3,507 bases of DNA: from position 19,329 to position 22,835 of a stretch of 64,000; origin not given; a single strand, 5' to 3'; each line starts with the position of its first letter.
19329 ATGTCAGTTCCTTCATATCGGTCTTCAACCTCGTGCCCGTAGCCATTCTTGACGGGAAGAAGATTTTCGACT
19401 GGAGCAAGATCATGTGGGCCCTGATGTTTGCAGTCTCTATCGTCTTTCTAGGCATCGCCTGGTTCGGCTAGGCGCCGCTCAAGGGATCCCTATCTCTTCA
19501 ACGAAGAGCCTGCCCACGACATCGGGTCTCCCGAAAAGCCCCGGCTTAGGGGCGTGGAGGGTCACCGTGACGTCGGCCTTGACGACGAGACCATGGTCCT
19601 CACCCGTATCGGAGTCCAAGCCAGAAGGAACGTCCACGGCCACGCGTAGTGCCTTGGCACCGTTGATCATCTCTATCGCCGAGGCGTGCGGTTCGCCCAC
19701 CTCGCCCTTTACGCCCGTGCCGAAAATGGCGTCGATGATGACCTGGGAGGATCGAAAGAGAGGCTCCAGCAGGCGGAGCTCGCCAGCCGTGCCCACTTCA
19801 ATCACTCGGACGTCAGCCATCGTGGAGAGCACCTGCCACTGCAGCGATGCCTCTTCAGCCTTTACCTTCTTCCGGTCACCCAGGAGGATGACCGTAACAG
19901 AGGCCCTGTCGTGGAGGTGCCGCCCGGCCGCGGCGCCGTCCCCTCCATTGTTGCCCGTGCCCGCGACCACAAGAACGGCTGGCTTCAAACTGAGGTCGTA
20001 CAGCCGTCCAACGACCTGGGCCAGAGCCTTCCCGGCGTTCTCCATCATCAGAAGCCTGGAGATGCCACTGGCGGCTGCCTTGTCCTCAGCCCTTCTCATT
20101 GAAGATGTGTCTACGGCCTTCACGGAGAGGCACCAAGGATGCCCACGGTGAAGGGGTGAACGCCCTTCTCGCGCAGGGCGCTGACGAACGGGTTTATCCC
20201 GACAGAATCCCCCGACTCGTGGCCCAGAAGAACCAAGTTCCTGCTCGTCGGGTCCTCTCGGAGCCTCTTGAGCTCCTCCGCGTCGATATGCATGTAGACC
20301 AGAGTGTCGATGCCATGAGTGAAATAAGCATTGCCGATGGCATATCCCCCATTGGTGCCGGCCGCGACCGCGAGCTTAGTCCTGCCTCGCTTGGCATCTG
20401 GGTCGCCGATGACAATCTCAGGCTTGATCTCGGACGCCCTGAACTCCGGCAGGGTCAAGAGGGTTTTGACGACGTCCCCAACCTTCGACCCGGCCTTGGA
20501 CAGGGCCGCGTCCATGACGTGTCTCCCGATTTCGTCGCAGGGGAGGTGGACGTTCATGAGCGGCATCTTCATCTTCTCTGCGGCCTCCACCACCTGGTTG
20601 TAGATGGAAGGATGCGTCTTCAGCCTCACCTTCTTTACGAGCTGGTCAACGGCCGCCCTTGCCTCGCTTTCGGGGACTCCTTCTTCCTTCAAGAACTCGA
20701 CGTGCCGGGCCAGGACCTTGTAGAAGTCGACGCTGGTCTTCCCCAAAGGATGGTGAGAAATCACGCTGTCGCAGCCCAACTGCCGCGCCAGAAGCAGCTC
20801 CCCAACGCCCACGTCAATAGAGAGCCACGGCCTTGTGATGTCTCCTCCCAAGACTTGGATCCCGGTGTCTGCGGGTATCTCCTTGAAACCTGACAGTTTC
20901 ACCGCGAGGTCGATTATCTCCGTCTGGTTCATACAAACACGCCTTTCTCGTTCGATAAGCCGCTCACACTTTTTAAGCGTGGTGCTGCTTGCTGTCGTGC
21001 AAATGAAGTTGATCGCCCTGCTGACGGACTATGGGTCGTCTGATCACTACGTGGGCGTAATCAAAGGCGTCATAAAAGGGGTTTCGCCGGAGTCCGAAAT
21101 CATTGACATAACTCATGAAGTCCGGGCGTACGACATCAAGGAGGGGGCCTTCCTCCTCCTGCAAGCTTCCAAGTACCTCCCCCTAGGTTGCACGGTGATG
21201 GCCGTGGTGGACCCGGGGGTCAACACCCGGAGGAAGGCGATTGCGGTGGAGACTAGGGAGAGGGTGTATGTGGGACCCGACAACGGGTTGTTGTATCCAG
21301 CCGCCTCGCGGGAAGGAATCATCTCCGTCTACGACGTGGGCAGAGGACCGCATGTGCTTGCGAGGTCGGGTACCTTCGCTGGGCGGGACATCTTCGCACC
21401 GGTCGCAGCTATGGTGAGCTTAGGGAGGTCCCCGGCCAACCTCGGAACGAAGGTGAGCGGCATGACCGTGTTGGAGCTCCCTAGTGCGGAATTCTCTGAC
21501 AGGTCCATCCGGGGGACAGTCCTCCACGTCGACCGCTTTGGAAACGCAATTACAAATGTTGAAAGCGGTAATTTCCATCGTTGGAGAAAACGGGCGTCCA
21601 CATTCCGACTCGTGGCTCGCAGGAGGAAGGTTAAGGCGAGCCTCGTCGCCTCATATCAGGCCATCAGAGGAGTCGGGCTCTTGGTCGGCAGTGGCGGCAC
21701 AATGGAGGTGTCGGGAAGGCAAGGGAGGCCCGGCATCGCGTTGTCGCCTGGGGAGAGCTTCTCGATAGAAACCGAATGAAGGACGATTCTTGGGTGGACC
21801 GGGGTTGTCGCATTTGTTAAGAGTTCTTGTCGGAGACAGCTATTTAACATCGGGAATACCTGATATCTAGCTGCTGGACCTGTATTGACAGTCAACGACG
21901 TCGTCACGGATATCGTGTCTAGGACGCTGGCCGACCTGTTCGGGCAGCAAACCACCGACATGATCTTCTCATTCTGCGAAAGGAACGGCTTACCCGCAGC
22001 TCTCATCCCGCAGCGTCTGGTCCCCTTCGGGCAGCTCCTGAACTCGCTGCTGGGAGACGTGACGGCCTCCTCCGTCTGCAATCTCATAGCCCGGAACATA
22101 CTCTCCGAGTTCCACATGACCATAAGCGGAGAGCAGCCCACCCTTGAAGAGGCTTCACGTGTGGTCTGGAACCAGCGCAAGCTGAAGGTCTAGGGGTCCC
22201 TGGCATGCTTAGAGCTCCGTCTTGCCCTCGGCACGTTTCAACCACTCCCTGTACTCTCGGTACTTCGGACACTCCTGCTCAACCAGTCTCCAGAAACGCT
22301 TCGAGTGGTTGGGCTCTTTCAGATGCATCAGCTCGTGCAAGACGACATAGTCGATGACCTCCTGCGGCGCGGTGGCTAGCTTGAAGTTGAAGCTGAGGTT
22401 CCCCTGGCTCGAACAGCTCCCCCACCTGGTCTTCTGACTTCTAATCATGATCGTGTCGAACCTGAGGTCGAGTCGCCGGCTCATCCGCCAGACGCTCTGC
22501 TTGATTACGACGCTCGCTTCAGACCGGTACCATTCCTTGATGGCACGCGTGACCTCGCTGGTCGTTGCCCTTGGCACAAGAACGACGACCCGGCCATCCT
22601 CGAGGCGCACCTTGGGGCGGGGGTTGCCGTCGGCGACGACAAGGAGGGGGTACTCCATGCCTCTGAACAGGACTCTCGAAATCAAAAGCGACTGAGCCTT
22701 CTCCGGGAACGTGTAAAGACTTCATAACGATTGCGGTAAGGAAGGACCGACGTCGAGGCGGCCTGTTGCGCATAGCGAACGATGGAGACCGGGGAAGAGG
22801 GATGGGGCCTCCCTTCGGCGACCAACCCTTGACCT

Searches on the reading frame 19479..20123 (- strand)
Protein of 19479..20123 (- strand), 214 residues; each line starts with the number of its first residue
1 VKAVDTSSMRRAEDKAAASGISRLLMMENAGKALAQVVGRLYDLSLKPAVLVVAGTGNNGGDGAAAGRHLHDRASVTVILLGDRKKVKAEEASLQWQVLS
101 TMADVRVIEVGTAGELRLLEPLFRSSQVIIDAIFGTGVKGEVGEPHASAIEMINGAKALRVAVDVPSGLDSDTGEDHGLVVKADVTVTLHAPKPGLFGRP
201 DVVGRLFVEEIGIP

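Call 85: search_protein_families(library=pfam, proteins=[window:19479-20123:-], max_evalue=0.001)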
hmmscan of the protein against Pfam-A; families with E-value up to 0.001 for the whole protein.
window:19479-20123:- (214 aa): 1 family
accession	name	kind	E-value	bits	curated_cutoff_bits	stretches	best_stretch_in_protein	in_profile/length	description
PF03853.21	YjeF_N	-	1.1e-43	149.6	24.9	1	26-195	4-169/169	YjeF-related protein N-terminus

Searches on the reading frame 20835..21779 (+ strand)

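Call 85: search_protein_families(library=pfam, proteins=[window:20835-21779:+], max_evalue=0.001)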
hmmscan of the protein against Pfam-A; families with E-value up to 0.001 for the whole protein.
window:20835-21779:+ (314 aa): 2 families
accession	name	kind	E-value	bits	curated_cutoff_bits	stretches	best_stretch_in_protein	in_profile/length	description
PF01887.21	SAM_HAT_N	-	3.6e-47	160.2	26.3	1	60-204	1-145/145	SAM hydroxide adenosyltransferase N-terminal domain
PF20257.3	SAM_HAT_C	-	1.8e-08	35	25.5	1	227-298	1-70/84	SAM hydroxide adenosyltransferase C-terminal domain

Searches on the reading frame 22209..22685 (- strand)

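Call 4: search_protein_families(library=pfam, proteins=[window:22209-22685:-], max_evalue=0.01)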
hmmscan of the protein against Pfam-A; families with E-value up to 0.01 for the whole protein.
window:22209-22685:- (158 aa): 3 families
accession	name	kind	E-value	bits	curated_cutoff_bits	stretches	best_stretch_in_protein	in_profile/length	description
PF01863.23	YgjP-like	-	1.6e-46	159.4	26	1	5-151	61-206/207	YgjP-like, metallopeptidase domain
PF08325.16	WLM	-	0.0015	19.1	26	1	108-137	80-109/190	WLM domain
PF10263.15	SprT-like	-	0.0083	16.4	25.6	0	77-122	19-72/108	SprT-like family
